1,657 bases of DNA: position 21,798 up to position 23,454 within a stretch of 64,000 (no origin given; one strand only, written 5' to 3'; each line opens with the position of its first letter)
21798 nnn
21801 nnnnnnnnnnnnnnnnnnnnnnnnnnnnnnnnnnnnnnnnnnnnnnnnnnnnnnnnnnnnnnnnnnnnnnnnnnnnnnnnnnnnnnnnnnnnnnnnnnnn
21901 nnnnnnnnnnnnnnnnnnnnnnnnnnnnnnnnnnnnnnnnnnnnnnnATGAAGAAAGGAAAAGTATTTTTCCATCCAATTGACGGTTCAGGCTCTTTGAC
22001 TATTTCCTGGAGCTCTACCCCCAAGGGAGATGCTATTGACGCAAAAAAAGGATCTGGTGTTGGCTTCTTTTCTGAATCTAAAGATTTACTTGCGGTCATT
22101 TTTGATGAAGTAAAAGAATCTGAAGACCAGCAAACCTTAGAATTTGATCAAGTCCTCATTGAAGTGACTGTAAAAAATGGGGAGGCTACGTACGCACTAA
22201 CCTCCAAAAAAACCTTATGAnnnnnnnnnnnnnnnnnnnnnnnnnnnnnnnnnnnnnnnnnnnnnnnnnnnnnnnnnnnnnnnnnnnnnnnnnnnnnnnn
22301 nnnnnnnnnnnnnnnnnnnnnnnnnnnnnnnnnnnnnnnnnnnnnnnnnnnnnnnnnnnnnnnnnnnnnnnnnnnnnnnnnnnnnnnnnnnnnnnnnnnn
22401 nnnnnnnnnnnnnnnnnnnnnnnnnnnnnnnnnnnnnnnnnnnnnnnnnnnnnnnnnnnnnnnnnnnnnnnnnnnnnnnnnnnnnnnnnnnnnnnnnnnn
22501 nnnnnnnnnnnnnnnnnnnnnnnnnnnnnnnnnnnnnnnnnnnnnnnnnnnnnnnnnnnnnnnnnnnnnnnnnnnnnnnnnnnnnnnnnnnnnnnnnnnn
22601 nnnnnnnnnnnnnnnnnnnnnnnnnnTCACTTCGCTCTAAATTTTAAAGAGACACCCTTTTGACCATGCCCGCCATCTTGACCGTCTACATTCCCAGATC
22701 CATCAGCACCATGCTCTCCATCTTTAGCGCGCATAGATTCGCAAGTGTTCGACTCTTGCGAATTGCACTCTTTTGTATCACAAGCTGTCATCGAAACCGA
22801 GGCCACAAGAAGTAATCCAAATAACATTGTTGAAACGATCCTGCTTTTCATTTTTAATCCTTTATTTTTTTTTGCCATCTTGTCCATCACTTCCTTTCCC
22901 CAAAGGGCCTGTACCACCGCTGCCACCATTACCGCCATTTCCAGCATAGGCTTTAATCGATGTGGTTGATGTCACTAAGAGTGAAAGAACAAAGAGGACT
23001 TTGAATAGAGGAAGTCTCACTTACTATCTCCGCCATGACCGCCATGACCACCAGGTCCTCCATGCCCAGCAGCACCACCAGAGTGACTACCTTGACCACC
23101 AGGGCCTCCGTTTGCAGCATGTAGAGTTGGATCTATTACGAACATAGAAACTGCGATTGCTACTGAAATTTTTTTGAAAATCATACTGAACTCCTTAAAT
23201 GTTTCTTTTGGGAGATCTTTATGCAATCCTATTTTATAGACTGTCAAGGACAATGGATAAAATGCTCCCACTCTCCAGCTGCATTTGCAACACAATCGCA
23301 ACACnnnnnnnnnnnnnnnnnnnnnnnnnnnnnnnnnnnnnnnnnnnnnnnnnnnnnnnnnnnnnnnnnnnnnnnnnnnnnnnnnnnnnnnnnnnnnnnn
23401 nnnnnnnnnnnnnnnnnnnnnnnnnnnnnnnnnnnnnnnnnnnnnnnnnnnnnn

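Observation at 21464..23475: tRNA-CAU gene and a decayed copy of its 3' two-thirds bracket a 1.9-kb mini-island (32-bp exact direct repeat)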

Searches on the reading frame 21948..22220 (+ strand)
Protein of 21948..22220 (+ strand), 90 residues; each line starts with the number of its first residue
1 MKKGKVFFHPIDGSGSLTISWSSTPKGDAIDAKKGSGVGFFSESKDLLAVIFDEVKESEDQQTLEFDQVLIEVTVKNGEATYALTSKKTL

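Call 6: search_protein_families(library=pfam, proteins=[window:21948-22220:+], max_evalue=0.01)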
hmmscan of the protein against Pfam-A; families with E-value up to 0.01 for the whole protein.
window:21948-22220:+ (90 aa): 0 families

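Call 39: search_protein_families(library=padloc, proteins=[window:21948-22220:+], max_evalue=0.01)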
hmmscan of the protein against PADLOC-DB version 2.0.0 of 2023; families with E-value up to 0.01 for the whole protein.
window:21948-22220:+ (90 aa): 0 families

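Call 42: search_protein_families(library=ncbifam, proteins=[window:21948-22220:+], max_evalue=1)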
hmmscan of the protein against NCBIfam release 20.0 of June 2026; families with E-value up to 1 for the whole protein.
window:21948-22220:+ (90 aa): 1 family
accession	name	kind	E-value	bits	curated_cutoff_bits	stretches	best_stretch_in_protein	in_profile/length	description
TIGR02601.1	autotrns_rpt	repeat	0.74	9.7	19.85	1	12-27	5-20/32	beta strand repeat protein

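Call 43: search_protein_families(library=pfam, proteins=[window:21948-22220:+], max_evalue=10)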
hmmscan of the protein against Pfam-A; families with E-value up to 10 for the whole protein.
window:21948-22220:+ (90 aa): 0 families

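Call 54: search_protein_representatives(protein=window:21948-22220:+)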
Query: 90 residues. Proteins with E-value up to 0.001 (for the whole library): 57; up to 1e-10: 22; up to 1e-30: 0. The best 57 are listed.
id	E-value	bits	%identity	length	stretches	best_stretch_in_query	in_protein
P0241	8.5e-25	102.5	58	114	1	1-85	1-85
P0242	5.4e-24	99.9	57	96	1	2-87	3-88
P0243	2.9e-23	97.6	67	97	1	1-67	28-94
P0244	4.0e-23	97.2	58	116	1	1-86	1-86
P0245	1.8e-20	88.7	49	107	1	2-86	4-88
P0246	3.4e-20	87.9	75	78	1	1-55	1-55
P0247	1.4e-19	85.9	72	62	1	1-58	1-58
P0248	2.7e-17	78.6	49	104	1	1-86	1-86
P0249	6.1e-17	77.5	66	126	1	1-59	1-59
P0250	1.5e-16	76.2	45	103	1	1-86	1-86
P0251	2.5e-16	75.5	56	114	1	23-88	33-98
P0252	5.7e-15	71.2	68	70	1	1-53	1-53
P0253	7.2e-15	70.8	80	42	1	1-41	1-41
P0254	8.0e-15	70.7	49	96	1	2-79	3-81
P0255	8.9e-15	70.6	58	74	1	24-88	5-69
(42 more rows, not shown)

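Call 88: predict_structure(alignment_id=A8)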
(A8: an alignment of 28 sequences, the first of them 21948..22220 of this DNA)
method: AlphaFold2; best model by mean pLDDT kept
length: 90 residues; sequences in the alignment: 28
mean_pLDDT: 93.1   pTM: 0.83
mean pLDDT of the five models: 93.1, 92.8, 92.5, 92.4, 92.3
residues with pLDDT >= 90: 77; 70-90: 9; 50-70: 3; < 50: 1
segments of 3 or more residues with pLDDT < 50: none
pLDDT, mean of each block of 10 residues (from residue 1): 90 97 85 97 93 98 97 97 85
secondary structure, 60 per line:
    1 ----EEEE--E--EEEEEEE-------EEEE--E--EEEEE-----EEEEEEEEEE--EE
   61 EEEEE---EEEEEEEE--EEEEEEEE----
elements in order: E5-8 E14-20 E28-31 E37-41 E47-56 E59-65 E69-76 E79-86

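Call 91: fold_search(model_id=the predicted structure, library=pdb)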
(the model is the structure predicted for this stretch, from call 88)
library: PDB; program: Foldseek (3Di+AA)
matches with E <= 10: 639; with E <= 0.001: 0
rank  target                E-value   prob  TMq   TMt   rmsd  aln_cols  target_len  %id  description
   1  5ocy_L                1.8e-01  0.28  0.26  0.15  12.3       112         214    8  Crystal structure of ACPA E4 in complex with CII-C-48-CIT (released 2018-07-04)
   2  4k3d_L                3.5e-01  0.21  0.27  0.15  13.1       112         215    9  Crystal structure of bovine antibody BLV1H12 with ultralong CDR H3 (released 2013-06-19)
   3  6fs0_L                3.5e-01  0.20  0.26  0.15  12.9       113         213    8  INDUCED MYELOID LEUKEMIA CELL DIFFERENTIATION PROTEIN FABCOMPLEX IN COMPLEX WITH AZD5991 (released 2018-12-26)
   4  4wrn_B                3.9e-01  0.23  0.30  0.07  14.1       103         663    5  Crystal structure of the polymerization region of human uromodulin/Tamm-Horsfall protein (released 2016-01-27)
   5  7fcp_L                4.4e-01  0.18  0.26  0.15  13.6       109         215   11  Crystallographic structure of two neutralizing antibodies in complex with SARS-CoV-2 spike receptor-binding Domain (RB (released 2022-06-15)
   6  6eit_4                4.9e-01  0.21  0.30  0.31  10.6        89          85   13  Coxsackievirus A24v in complex with the D1-D2 fragment of ICAM-1 (released 2018-01-10)
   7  6e65_L                5.1e-01  0.16  0.27  0.15  11.7       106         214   11  Crystal structure of malaria transmission-blocking antibody TB31F (released 2018-11-28)
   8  9je3_F                5.1e-01  0.15  0.25  0.14  13.6       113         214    8  Structure of #2-911 Fab in complex with MEDI8852 Fab (released 2025-09-03)
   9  6zjg_LLL              5.4e-01  0.15  0.26  0.15  13.0       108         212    9  Crystal structure of ACPA E4 in complex with CII-C-48-CIT (released 2021-07-07)
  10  2y07_L                5.7e-01  0.15  0.26  0.15  11.5       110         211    8  CRYSTAL STRUCTURE ANALYSIS OF THE ANTI-(4-HYDROXY-3-NITROPHENYL) - ACETYL MURINE GERMLINE MONOCLONAL ANTIBODY BBE6.12H (released 2011-12-28)
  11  8tvd_E                6.0e-01  0.20  0.30  0.14  16.4       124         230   14  Fab 221-11 in complex with OspA (released 2024-08-28)
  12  9dsh_L                6.3e-01  0.15  0.27  0.15  13.5       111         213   11  Crystal structure of the cow antibody P7 (released 2026-04-08)
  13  2pxy_A                6.3e-01  0.12  0.24  0.21  12.8       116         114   10  Crystal structures of immune receptor complexes (released 2007-10-09)
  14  7u62_L                6.7e-01  0.14  0.26  0.15  12.4       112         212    8  Crystal structure of Anti-Heroin Antibody HY4-1F9 Fab Complexed with Morphine (released 2023-01-11)
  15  9hv8_L                7.0e-01  0.16  0.27  0.16  13.4       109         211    9  Crystal structure of tri-specific FMDV mAb-49 Fab (released 2026-01-14)
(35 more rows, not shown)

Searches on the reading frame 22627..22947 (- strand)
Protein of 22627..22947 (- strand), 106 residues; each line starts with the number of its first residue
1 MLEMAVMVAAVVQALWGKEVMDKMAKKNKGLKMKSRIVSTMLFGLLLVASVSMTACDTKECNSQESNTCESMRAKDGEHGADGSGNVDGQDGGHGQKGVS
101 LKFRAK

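Call 6: search_protein_families(library=pfam, proteins=[window:22627-22947:-], max_evalue=0.01)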
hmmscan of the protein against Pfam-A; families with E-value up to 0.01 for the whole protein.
window:22627-22947:- (106 aa): 0 families

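Call 39: search_protein_families(library=padloc, proteins=[window:22627-22947:-], max_evalue=0.01)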
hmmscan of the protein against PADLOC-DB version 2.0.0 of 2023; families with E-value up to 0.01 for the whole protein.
window:22627-22947:- (106 aa): 0 families

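Call 42: search_protein_families(library=ncbifam, proteins=[window:22627-22947:-], max_evalue=1)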
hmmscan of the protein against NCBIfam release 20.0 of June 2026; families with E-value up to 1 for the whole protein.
window:22627-22947:- (106 aa): 2 families
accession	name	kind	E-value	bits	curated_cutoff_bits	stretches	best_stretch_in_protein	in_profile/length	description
NF038215.1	acineto_lipo_PV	hypoth_equivalog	0.065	13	33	1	41-68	3-30/55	NF038215 family lipoprotein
NF038313.3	HisXaaSer_A4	exception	0.28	12.1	55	1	59-98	47-91/93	His-Xaa-Ser repeat protein HxsA4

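Call 43: search_protein_families(library=pfam, proteins=[window:22627-22947:-], max_evalue=10)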
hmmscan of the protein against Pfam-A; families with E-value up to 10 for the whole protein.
window:22627-22947:- (106 aa): 1 family
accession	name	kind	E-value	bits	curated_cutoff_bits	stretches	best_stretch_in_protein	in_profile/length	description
PF05917.16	DUF874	-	0.1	12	21.9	1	6-80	68-142/398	Helicobacter pylori protein of unknown function (DUF874)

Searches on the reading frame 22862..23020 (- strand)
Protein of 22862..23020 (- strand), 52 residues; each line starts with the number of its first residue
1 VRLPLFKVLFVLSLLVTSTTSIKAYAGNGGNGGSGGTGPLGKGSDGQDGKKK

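Call 6: search_protein_families(library=pfam, proteins=[window:22862-23020:-], max_evalue=0.01)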
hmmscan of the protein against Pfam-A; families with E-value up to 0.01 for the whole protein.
window:22862-23020:- (52 aa): 0 families

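Call 39: search_protein_families(library=padloc, proteins=[window:22862-23020:-], max_evalue=0.01)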
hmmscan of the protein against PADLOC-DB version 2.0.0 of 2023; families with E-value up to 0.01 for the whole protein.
window:22862-23020:- (52 aa): 0 families

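Call 42: search_protein_families(library=ncbifam, proteins=[window:22862-23020:-], max_evalue=1)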
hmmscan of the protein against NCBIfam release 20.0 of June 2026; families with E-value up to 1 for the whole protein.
window:22862-23020:- (52 aa): 0 families

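Call 43: search_protein_families(library=pfam, proteins=[window:22862-23020:-], max_evalue=10)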
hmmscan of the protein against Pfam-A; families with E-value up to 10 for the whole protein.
window:22862-23020:- (52 aa): 0 families

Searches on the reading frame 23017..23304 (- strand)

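Call 6: search_protein_families(library=pfam, proteins=[window:23017-23304:-], max_evalue=0.01)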
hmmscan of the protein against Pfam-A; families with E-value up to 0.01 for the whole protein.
window:23017-23304:- (95 aa): 0 families

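Call 39: search_protein_families(library=padloc, proteins=[window:23017-23304:-], max_evalue=0.01)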
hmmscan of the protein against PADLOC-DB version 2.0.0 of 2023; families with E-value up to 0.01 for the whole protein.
window:23017-23304:- (95 aa): 0 families

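Call 42: search_protein_families(library=ncbifam, proteins=[window:23017-23304:-], max_evalue=1)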
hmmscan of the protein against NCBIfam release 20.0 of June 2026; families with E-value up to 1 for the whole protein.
window:23017-23304:- (95 aa): 2 families
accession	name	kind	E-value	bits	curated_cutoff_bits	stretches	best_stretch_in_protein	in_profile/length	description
TIGR02968.1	succ_dehyd_anc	equivalog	0.02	15.1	41.8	1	11-64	12-65/105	succinate dehydrogenase, hydrophobic membrane anchor protein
NF047640.1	gliding_AgmC_N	equivalog_domain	0.58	9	275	1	62-94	235-265/412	adventurous gliding motility protein AgmC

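Call 43: search_protein_families(library=pfam, proteins=[window:23017-23304:-], max_evalue=10)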
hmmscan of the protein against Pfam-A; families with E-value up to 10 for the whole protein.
window:23017-23304:- (95 aa): 0 families
